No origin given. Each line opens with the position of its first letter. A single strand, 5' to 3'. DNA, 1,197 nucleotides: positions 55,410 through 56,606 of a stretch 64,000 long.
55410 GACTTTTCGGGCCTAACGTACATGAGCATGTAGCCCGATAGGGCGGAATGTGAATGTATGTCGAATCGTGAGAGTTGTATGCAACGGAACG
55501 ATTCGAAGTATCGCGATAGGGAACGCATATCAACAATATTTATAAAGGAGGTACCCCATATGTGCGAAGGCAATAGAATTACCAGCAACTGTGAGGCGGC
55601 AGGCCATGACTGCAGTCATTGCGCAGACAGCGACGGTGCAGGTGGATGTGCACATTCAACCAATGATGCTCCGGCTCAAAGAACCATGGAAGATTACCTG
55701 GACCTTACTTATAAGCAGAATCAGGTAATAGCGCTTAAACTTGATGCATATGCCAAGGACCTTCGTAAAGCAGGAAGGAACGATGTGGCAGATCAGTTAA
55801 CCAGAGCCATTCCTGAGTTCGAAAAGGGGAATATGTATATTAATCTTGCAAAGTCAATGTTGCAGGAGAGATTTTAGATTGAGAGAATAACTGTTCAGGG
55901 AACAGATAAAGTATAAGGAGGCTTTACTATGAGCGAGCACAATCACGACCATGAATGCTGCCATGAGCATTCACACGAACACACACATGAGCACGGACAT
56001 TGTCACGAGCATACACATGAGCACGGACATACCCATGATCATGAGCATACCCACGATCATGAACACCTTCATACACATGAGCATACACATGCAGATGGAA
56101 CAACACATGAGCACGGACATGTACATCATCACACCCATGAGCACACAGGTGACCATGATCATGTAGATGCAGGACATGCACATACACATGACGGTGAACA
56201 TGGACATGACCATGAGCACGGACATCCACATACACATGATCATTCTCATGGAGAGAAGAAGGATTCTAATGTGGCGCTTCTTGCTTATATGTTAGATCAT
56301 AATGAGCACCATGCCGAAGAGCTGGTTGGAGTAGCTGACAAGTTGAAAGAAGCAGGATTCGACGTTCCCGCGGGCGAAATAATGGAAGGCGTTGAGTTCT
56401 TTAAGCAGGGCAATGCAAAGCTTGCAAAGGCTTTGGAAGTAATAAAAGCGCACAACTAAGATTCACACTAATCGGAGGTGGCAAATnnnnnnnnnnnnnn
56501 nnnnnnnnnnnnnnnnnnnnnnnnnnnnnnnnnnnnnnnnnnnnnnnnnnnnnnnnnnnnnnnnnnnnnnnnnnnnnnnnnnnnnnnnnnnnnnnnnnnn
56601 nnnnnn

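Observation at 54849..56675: Putative nickel sensing, buffering and delivery module adjacent to the CODH/ACS cluster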

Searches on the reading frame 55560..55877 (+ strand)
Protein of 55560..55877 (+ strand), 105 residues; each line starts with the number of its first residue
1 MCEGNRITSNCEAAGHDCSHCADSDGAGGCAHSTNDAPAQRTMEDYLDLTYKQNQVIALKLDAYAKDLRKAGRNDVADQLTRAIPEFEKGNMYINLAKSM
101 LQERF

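Call 3: search_protein_families(library=pfam, proteins=[window:55560-55874:+], max_evalue=1)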
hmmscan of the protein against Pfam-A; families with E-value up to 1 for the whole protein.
window:55560-55874:+ (105 aa): 0 families

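Call 6: search_protein_families(library=ncbifam, proteins=[window:55560-55874:+], max_evalue=1)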
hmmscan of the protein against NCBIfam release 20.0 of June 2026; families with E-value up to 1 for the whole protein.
window:55560-55874:+ (105 aa): 0 families

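Call 12: find_encoding_contigs(protein=window:55560-55877:+, flank=10000, max_places=10)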
Protein window:55560-55877:+ (105 aa): 23 contigs read that carry it; 6 places shown.
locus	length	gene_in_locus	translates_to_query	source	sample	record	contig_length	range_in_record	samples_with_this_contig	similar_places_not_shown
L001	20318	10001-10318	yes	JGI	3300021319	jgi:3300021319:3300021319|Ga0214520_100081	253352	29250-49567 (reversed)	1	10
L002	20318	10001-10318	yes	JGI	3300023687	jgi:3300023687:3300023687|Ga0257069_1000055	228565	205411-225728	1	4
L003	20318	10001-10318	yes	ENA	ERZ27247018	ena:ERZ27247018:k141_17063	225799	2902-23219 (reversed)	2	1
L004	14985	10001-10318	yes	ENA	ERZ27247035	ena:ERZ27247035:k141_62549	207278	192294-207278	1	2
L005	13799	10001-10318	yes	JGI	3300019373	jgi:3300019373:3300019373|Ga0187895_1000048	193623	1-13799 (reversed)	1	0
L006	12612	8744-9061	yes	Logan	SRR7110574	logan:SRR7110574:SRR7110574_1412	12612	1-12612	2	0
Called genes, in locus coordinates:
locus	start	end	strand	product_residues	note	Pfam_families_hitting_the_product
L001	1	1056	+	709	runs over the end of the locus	PF18537:CODH_A_N, PF03598:CdhC, PF19436:ACS_CODH_B_C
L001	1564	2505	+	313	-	PF03599:CdhD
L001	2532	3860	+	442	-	PF04060:FeS, PF03599:CdhD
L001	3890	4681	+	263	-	PF00809:Pterin_bind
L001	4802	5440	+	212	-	PF12654:DUF3786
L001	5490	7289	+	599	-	PF00111:Fer2 (weak), PF17650:RACo_linker, PF17651:Raco_middle, PF14574:RACo_C_ter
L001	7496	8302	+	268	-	PF00809:Pterin_bind, PF02007:MtrH (weak)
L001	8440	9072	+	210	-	PF02607:B12-binding_2, PF02310:B12-binding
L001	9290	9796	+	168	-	PF02583:Trns_repr_metal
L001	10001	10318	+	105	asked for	-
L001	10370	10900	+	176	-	-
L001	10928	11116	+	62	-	PF10133:CooT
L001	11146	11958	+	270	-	PF00497:SBP_bac_3, PF10613:Lig_chan-Glu_bd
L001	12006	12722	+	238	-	PF00528:BPD_transp_1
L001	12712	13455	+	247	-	PF02463:SMC_N, PF13175:AAA_15 (faint), PF00005:ABC_tran, PF09818:ABC_ATPase (faint), PF13304:AAA_21 (weak)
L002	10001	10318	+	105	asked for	-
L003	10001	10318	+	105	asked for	-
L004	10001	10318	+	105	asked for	-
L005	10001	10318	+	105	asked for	-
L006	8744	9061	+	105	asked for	-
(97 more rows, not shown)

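Call 13: find_homologous_proteins(query=window:55560-55874:+, max_evalue=0.001)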
Query window:55560-55874:+ (105 aa): 11 proteins with E <= 0.001 among 11 candidates.
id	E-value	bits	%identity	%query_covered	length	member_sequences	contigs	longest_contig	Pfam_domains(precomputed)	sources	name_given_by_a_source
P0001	2.1e-64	232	99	100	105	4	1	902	-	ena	-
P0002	1.9e-47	178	79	96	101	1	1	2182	-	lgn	-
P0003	2.8e-44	168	74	98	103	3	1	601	-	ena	-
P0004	9.2e-43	163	73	93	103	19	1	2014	-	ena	-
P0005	9.9e-43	163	72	96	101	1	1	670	-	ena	-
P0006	9.4e-42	159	73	96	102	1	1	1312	PF26551.1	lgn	-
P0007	2.4e-41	158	70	97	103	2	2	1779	-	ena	-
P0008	2.1e-39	152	70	96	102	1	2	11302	PF26551.1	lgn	-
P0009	7.4e-38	147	68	96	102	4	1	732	PF26551.1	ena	-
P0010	9.2e-35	137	68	89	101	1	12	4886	PF26551.1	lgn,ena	-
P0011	2.1e-31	126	62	88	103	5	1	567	PF26551.1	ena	-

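Call 15: search_protein_families(library=pfam, proteins=[P0008, P0010, P0011, P0006], max_evalue=10)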
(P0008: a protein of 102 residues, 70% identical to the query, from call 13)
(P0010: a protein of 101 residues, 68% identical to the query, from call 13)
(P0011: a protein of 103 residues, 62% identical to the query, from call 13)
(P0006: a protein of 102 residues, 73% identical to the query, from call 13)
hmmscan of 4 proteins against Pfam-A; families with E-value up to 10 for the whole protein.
P0008 (102 aa): 0 families

P0010 (101 aa): 0 families

P0011 (103 aa): 0 families

P0006 (102 aa): 4 families
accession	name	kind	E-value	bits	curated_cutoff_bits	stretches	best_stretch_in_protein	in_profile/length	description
PF13672.11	PP2C_2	-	0.022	14.8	24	1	17-75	23-78/209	Protein phosphatase 2C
PF00430.23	ATP-synt_B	-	0.037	14.5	28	1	34-90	61-117/132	ATP synthase B/B' CF(0)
PF08079.17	Ribosomal_L30_N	-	0.076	13.8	31.6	1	52-78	31-57/72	Ribosomal L30 N-terminal domain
PF18635.6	EpCAM_N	-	4.3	8.1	27.5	0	1-21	2-21/38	Epithelial cell adhesion molecule, N-terminal domain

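Call 16: find_encoding_contigs(protein=P0008, flank=10000, max_places=4)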
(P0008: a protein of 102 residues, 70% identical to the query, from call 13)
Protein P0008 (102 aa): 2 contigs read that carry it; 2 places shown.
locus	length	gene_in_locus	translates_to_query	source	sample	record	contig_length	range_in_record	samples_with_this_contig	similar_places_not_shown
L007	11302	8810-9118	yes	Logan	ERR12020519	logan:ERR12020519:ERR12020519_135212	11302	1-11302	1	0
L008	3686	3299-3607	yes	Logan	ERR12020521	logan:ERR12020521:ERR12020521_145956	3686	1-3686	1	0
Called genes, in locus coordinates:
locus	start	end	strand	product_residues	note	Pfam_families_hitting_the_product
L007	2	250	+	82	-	?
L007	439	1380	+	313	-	PF03599:CdhD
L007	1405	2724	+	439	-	PF04060:FeS, PF03599:CdhD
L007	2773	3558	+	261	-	PF00809:Pterin_bind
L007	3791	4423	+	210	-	PF12654:DUF3786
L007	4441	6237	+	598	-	PF00111:Fer2 (faint), PF17650:RACo_linker, PF17651:Raco_middle, PF14574:RACo_C_ter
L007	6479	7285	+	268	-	PF00809:Pterin_bind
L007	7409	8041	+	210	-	PF02607:B12-binding_2, PF02310:B12-binding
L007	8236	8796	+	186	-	-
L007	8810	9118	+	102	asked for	PF26551:DUF8180 (faint)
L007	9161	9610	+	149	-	-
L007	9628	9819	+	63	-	PF10133:CooT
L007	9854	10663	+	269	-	PF09084:NMT1 (faint), PF12974:Phosphonate-bd (faint), PF00497:SBP_bac_3, PF10613:Lig_chan-Glu_bd (weak)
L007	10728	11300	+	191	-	?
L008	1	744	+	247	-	?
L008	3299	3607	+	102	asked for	PF26551:DUF8180 (faint)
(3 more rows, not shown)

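Call 17: find_encoding_contigs(protein=P0010, flank=10000, max_places=4)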
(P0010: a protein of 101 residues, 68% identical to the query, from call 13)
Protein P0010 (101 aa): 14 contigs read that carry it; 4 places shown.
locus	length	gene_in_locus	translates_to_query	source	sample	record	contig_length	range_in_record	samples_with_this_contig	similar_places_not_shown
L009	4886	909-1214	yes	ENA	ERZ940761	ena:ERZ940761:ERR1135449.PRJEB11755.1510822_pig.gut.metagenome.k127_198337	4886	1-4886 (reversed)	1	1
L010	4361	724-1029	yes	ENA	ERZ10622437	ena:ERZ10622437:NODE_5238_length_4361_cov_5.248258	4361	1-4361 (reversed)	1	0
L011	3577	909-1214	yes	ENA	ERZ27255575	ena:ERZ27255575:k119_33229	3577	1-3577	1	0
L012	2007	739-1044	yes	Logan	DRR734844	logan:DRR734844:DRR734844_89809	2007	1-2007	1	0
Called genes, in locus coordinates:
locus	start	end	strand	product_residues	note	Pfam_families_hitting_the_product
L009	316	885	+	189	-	PF02583:Trns_repr_metal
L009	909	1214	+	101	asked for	PF26551:DUF8180 (weak)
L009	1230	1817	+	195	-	-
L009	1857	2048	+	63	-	PF10133:CooT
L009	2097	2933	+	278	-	PF00497:SBP_bac_3, PF10613:Lig_chan-Glu_bd (weak)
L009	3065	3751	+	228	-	PF00528:BPD_transp_1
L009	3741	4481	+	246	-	PF13175:AAA_15 (faint), PF02463:SMC_N, PF09818:ABC_ATPase (faint), PF00005:ABC_tran, PF13304:AAA_21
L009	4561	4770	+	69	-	-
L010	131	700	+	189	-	PF02583:Trns_repr_metal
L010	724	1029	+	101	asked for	PF26551:DUF8180 (weak)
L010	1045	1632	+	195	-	-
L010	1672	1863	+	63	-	PF10133:CooT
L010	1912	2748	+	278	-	PF00497:SBP_bac_3, PF10613:Lig_chan-Glu_bd (weak)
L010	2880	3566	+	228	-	PF00528:BPD_transp_1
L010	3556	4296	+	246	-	PF13175:AAA_15 (faint), PF02463:SMC_N, PF09818:ABC_ATPase (faint), PF00005:ABC_tran, PF13304:AAA_21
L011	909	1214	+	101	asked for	PF26551:DUF8180 (weak)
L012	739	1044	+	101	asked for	PF26551:DUF8180 (weak)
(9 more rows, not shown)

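Call 32: search_solved_structures(query=window:55560-55874:+, max_evalue=10, show_alignments=2)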
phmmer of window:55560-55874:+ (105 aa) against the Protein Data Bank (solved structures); distinct sequences matched with E-value up to 10: 4.
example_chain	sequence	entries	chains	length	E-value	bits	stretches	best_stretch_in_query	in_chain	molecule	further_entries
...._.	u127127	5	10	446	0.7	13.8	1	34-83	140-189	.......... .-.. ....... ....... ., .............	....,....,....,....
8iao_AA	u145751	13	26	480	0.79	13.6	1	34-83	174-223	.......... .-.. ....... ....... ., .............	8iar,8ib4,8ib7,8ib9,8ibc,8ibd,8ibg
7f44_A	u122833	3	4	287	1.3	12.9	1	22-77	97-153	Enoyl-[acyl-carrier-protein] reductase [NADH]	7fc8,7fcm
7bqn_A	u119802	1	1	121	3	11.8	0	39-84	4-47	Rei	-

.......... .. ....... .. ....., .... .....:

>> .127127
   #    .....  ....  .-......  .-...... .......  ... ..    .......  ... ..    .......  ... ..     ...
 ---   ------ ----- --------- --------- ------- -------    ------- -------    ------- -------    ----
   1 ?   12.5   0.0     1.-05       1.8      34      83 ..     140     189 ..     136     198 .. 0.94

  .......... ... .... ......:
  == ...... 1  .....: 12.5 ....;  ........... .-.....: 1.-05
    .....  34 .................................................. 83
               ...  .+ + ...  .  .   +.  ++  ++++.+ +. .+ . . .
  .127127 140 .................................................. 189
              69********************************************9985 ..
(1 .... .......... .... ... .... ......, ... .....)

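Call 85: predict_structure(alignment_id=A9)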
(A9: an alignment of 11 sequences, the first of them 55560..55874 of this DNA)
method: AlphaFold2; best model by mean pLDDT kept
length: 105 residues; sequences in the alignment: 11
mean_pLDDT: 75.3   pTM: 0.52
mean pLDDT of the five models: 75.3, 74.5, 74.1, 73.6, 73.6
residues with pLDDT >= 90: 57; 70-90: 7; 50-70: 14; < 50: 27
segments of 3 or more residues with pLDDT < 50: 1-8, 22-37
pLDDT, mean of each block of 10 residues (from residue 1): 42 52 44 50 91 95 97 96 93 93 75
secondary structure, 60 per line:
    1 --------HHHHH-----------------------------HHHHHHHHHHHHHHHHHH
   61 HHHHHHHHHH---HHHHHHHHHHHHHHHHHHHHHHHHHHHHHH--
elements in order: H9-13 H43-70 H74-103

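Call 90: fold_search(model_id=the predicted structure, library=pdb)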
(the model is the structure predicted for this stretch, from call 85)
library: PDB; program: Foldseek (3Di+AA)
matches with E <= 10: 278; with E <= 0.001: 0
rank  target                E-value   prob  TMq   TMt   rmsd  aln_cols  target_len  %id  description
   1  3k1s_A                5.7e-01  0.98  0.53  0.51   2.6        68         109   16  Crystal Structure of the PTS Cellobiose Specific Enzyme IIA from Bacillus anthracis (released 2009-10-13)
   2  7o90_B                6.1e-01  0.99  0.54  0.41   1.3        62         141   14  Mono-Fe-sulerythrin (released 2021-12-01)
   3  7ppt_A                6.4e-01  0.99  0.55  0.40   1.2        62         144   14  Structure of diFe-Sulerythrin at 0.26 MGy total absorbed dose (released 2022-06-08)
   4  1j30_A                6.9e-01  0.99  0.55  0.41   1.4        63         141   14  The crystal structure of sulerythrin, a rubrerythrin-like protein from a strictly aerobic and thermoacidiphilic archae (released 2003-10-14)
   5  7o91_C                6.9e-01  0.99  0.55  0.41   1.3        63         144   14  diMn-sulerythrin (released 2021-12-01)
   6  1nnq_A                6.9e-01  0.99  0.50  0.32   2.5        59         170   14  rubrerythrin from Pyrococcus furiosus Pfu-1210814 (released 2004-03-02)
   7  7o93_B                7.3e-01  0.99  0.54  0.41   1.3        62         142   14  diMn-sulerythrin (released 2021-12-01)
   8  7o8a_A                7.8e-01  0.99  0.55  0.41   1.2        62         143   14  diFe-sulerythrin reduced with Na-dithionite (released 2021-12-01)
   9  7o91_A                7.8e-01  0.99  0.54  0.40   1.3        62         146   14  diMn-sulerythrin (released 2021-12-01)
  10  7o8a_B                8.3e-01  0.99  0.55  0.41   1.3        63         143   14  diFe-sulerythrin reduced with Na-dithionite (released 2021-12-01)
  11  7o8d_B                8.3e-01  0.99  0.54  0.40   1.3        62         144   14  diFe-sulerythrin oxidised by H2O2 (released 2021-12-01)
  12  7o8a_C                8.8e-01  0.99  0.54  0.41   1.3        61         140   15  diFe-sulerythrin reduced with Na-dithionite (released 2021-12-01)
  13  7o8d_A                9.4e-01  0.98  0.55  0.40   1.4        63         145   14  diFe-sulerythrin oxidised by H2O2 (released 2021-12-01)
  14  7ppt_B                9.9e-01  0.96  0.49  0.36   7.9        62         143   11  Structure of diFe-Sulerythrin at 0.26 MGy total absorbed dose (released 2022-06-08)
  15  7o9c_A                1.1e+00  0.98  0.55  0.41   1.4        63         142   14  diNi-sulerythrin treated by hydrogen perxoide (released 2021-12-01)
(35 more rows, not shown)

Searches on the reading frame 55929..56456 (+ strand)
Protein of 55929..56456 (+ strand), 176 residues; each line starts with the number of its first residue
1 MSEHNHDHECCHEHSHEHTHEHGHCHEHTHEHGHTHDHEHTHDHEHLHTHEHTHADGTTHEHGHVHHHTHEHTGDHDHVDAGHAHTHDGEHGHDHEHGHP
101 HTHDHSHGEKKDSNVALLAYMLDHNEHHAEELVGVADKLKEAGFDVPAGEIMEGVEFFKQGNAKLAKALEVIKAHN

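Call 3: search_protein_families(library=pfam, proteins=[window:55929-56456:+], max_evalue=1)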
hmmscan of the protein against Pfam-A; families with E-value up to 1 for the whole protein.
window:55929-56456:+ (176 aa): 2 families
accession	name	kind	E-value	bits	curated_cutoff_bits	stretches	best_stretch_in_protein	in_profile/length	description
PF10721.14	DUF2514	-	0.0072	16.8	26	1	108-143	114-149/161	Protein of unknown function (DUF2514)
PF16279.10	DUF4927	-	0.055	14.9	29.8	1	108-141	6-39/89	Domain of unknown function (DUF4927)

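Call 6: search_protein_families(library=ncbifam, proteins=[window:55929-56456:+], max_evalue=1)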
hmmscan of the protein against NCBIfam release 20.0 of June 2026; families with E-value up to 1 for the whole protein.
window:55929-56456:+ (176 aa): 1 family
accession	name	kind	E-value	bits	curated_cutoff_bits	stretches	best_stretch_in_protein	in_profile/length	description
NF033849.1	ser_rich_anae_1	subfamily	0.32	8.2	650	1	14-110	243-384/1163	serine-rich protein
